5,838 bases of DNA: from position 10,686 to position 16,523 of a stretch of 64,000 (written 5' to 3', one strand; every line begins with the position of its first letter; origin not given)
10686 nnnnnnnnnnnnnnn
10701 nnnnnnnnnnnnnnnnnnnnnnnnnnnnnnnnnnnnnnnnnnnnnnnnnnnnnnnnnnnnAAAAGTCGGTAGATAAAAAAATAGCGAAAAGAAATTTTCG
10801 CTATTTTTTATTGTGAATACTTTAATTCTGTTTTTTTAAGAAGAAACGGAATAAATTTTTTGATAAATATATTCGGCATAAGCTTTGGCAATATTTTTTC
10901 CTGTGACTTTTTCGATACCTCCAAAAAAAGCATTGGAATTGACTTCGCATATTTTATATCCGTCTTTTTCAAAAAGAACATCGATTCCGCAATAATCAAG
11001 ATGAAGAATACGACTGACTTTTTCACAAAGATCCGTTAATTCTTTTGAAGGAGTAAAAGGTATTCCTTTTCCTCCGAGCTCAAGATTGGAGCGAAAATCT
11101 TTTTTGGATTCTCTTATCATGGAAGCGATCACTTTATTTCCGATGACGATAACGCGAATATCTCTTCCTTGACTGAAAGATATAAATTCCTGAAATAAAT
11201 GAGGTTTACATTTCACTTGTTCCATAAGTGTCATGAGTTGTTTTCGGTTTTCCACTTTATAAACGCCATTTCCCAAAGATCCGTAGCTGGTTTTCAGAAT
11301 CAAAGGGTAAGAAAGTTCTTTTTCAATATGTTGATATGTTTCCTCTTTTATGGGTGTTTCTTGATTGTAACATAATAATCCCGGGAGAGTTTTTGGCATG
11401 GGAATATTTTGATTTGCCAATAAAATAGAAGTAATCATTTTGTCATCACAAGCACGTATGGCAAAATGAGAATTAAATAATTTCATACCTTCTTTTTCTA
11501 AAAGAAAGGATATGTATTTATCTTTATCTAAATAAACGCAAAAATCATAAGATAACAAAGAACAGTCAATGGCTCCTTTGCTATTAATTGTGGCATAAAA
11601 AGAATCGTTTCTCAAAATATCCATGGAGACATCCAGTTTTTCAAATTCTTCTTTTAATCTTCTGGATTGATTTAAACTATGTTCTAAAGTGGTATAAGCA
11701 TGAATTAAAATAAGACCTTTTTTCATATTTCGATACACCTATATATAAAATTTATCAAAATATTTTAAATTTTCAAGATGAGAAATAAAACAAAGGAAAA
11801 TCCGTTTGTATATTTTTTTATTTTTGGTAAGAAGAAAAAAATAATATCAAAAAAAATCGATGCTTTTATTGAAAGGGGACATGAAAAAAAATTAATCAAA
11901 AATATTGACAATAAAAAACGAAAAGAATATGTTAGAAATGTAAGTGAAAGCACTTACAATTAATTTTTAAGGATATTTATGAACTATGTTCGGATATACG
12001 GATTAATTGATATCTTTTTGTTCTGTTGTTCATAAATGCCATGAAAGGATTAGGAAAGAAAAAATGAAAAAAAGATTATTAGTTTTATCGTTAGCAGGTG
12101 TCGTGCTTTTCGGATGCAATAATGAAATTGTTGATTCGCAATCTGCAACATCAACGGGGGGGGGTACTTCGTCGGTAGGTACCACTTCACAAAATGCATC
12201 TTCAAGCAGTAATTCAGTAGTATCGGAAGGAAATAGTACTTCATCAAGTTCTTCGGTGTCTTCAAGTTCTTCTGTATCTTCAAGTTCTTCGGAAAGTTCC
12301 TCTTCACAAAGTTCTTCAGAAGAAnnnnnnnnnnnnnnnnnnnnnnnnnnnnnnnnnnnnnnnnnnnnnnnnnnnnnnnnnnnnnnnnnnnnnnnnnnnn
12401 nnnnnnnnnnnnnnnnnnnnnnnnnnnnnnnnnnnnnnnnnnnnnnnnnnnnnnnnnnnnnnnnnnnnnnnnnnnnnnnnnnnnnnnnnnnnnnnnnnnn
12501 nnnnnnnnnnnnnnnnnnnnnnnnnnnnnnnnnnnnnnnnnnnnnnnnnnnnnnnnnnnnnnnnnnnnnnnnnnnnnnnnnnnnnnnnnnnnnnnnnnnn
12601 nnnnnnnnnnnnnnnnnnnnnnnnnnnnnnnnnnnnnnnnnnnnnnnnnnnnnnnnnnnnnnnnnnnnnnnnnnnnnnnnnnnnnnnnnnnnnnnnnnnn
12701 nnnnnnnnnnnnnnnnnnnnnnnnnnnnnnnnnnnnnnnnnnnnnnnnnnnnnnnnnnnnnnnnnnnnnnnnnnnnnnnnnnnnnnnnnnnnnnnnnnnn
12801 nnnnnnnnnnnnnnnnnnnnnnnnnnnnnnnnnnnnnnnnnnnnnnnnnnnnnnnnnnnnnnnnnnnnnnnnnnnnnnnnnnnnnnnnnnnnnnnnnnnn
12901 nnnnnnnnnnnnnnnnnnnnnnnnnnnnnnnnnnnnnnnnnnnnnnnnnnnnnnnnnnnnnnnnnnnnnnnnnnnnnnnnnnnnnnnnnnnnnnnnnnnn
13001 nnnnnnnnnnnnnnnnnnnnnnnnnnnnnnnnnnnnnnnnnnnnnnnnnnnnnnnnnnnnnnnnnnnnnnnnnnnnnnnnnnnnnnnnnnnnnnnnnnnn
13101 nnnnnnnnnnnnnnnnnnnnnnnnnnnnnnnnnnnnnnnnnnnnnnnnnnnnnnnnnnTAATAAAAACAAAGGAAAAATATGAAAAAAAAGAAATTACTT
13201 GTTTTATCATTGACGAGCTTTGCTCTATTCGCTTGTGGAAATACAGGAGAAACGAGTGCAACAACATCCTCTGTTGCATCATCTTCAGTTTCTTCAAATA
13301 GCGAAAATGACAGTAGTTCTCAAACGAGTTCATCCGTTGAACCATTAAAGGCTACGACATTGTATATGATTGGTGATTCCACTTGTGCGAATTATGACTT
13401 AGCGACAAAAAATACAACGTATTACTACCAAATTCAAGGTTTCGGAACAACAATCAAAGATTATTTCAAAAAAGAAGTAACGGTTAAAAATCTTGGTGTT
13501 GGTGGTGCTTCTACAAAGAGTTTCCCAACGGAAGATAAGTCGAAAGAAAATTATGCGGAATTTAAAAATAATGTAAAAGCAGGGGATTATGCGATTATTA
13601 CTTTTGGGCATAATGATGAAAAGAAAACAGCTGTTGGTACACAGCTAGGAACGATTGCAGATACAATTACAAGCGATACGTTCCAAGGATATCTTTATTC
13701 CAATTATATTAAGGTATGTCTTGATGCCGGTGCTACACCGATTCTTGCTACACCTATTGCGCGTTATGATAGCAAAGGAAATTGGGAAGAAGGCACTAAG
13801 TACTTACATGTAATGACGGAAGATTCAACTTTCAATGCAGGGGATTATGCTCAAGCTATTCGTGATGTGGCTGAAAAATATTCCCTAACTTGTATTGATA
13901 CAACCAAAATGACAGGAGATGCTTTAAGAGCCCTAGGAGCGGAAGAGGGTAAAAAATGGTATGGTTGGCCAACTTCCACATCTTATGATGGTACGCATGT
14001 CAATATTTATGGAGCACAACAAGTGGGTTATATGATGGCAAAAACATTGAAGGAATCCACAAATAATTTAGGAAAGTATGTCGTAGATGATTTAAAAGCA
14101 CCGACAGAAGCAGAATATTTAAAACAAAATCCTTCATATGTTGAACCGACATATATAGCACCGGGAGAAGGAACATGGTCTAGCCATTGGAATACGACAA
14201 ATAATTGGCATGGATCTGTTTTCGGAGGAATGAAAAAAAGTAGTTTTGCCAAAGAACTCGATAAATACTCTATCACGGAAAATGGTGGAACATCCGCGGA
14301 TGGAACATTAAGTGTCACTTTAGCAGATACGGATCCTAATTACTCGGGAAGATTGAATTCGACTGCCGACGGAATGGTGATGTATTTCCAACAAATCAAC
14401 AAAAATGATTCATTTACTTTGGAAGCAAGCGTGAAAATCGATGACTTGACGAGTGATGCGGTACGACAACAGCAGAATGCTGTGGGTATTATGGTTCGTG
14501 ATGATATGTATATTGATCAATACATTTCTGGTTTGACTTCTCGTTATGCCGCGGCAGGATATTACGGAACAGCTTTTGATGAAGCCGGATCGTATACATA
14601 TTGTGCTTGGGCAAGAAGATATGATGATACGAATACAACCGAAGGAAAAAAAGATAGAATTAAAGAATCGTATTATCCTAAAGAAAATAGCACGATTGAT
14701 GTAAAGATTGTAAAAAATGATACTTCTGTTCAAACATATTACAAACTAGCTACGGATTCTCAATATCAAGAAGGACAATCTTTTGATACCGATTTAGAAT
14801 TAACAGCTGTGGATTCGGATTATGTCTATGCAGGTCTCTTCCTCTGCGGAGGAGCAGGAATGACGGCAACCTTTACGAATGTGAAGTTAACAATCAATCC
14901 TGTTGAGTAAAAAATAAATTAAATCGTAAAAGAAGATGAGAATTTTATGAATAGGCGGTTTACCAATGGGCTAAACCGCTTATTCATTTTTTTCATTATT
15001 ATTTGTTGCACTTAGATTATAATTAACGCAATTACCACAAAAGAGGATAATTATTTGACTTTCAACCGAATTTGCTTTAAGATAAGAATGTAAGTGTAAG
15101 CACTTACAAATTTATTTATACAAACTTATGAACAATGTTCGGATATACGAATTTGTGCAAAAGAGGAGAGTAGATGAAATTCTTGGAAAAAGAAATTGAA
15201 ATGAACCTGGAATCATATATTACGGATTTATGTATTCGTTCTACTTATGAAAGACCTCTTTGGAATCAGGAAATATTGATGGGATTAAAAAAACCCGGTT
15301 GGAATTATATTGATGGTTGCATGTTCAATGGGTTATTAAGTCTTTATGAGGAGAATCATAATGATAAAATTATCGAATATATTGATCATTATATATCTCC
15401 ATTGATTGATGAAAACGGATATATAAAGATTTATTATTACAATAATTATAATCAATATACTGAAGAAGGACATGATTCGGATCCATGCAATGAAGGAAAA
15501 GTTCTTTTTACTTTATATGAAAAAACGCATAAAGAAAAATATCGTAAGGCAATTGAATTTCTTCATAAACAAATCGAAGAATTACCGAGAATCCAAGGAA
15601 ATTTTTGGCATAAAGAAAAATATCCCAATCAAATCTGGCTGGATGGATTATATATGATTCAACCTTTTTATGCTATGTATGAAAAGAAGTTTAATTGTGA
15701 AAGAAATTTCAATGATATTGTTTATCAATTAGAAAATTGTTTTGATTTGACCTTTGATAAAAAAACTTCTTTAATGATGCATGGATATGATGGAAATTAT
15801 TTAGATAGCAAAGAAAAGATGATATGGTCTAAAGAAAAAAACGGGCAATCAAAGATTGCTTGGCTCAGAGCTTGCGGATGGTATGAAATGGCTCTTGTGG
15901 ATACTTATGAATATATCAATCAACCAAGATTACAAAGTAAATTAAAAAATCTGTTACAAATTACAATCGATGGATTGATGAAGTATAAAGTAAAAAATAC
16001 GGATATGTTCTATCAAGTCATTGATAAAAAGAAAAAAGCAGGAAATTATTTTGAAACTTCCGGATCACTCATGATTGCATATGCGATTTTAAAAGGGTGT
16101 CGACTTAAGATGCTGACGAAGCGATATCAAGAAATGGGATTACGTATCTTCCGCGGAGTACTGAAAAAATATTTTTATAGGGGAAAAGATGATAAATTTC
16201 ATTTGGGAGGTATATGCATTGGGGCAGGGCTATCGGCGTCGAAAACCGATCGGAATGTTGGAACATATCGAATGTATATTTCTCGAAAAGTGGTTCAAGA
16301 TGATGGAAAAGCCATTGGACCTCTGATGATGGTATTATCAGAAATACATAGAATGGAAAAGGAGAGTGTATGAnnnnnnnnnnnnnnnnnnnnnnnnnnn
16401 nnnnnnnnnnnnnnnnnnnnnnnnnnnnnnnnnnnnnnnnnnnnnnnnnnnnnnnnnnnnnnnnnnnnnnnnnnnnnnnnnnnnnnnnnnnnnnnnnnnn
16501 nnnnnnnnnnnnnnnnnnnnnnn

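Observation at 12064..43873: A roughly 32-kb Gram-positive polysaccharide utilisation island with an unusual enzyme mix and ambiguous substrate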

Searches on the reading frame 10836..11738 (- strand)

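Call 3: search_protein_families(library=pfam, proteins=[window:10836-11738:-], max_evalue=0.01)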
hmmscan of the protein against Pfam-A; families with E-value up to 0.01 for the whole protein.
window:10836-11738:- (300 aa): 7 families
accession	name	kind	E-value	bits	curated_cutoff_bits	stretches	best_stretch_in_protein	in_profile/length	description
PF08443.16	RimK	-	2.7e-41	141.7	21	1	98-291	2-188/188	RimK-like ATP-grasp domain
PF02955.21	GSH-S_ATP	-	8.1e-11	42.1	23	1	144-267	33-160/175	Prokaryotic glutathione synthetase, ATP-grasp domain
PF02655.19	ATP-grasp_3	-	9.3e-11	42.5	23.2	1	97-268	1-155/160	ATP-grasp domain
PF14397.11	ATPgrasp_ST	-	2.2e-09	37.4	31.4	1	85-197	7-114/278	Sugar-transfer associated ATP-grasp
PF07478.18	Dala_Dala_lig_C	-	6.1e-06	26.3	24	1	126-203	19-96/204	D-ala D-ala ligase C-terminus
PF13535.11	ATP-grasp_4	-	3.2e-05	24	27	0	143-178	2-37/160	ATP-grasp domain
PF02786.22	CPSase_L_D2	-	0.0016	18.5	19.8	0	131-174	26-69/211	Carbamoyl-phosphate synthase L chain, ATP binding domain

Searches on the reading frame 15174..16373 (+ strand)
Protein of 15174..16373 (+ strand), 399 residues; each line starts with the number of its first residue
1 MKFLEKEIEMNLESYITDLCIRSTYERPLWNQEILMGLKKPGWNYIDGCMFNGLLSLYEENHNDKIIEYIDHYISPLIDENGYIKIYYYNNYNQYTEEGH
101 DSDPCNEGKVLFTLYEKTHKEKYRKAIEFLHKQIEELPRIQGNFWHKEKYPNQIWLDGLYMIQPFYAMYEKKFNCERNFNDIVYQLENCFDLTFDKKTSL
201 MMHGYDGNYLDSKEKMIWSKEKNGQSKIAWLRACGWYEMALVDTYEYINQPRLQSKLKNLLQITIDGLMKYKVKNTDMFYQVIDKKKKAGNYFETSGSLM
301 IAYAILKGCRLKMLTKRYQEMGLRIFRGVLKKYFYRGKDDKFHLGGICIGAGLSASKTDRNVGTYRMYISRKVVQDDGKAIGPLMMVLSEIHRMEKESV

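Call 3: search_protein_families(library=pfam, proteins=[window:15174-16373:+], max_evalue=0.01)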
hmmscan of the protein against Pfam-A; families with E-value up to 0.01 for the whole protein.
window:15174-16373:+ (399 aa): 3 families
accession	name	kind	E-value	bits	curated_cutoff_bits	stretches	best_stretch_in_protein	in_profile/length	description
PF07470.19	Glyco_hydro_88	-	6.1e-65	220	26.6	1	39-394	23-351/352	Glycosyl Hydrolase Family 88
PF10579.15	Rapsyn_N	-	0.0033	17.9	23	0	102-135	37-71/80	Rapsyn N-terminal myristoylation and linker region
PF06822.17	DUF1235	-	0.0084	15.9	25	0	46-111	14-75/261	Protein of unknown function (DUF1235)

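Call 9: search_protein_families(library=ncbifam, proteins=[window:15174-16373:+], max_evalue=0.01)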
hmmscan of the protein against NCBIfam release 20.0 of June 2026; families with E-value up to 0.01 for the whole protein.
window:15174-16373:+ (399 aa): 1 family
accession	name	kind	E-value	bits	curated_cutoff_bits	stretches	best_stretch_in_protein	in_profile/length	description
NF051900.1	BetGalacBglBAgro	equivalog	4.1e-16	58.9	420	1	111-333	72-285/333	beta-galactosidase BglB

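Call 11: search_solved_structures(query=window:15174-16373:+, max_evalue=0.001)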
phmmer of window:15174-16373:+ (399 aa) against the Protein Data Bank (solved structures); distinct sequences matched with E-value up to 0.001: 6.
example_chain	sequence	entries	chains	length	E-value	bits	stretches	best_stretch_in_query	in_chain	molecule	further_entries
4wu0_A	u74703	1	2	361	1.3e-65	225.3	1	42-389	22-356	Similar to yteR (Bacilus subtilis)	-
1nc5_A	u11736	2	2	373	3.9e-48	167.7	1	42-392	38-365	hypothetical protein yTER | Putative glycosyl hydrolase yteR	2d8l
2gh4_A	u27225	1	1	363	2.6e-47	165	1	42-392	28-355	Putative glycosyl hydrolase yteR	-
4xuv_A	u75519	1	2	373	3.4e-07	32.9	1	228-337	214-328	Glycoside hydrolase family 105 protein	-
3qwt_A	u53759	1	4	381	5.5e-07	32.2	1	114-336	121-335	Putative GH105 family protein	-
3pmm_A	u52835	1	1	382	4.1e-06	29.3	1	115-337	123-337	Putative cytoplasmic protein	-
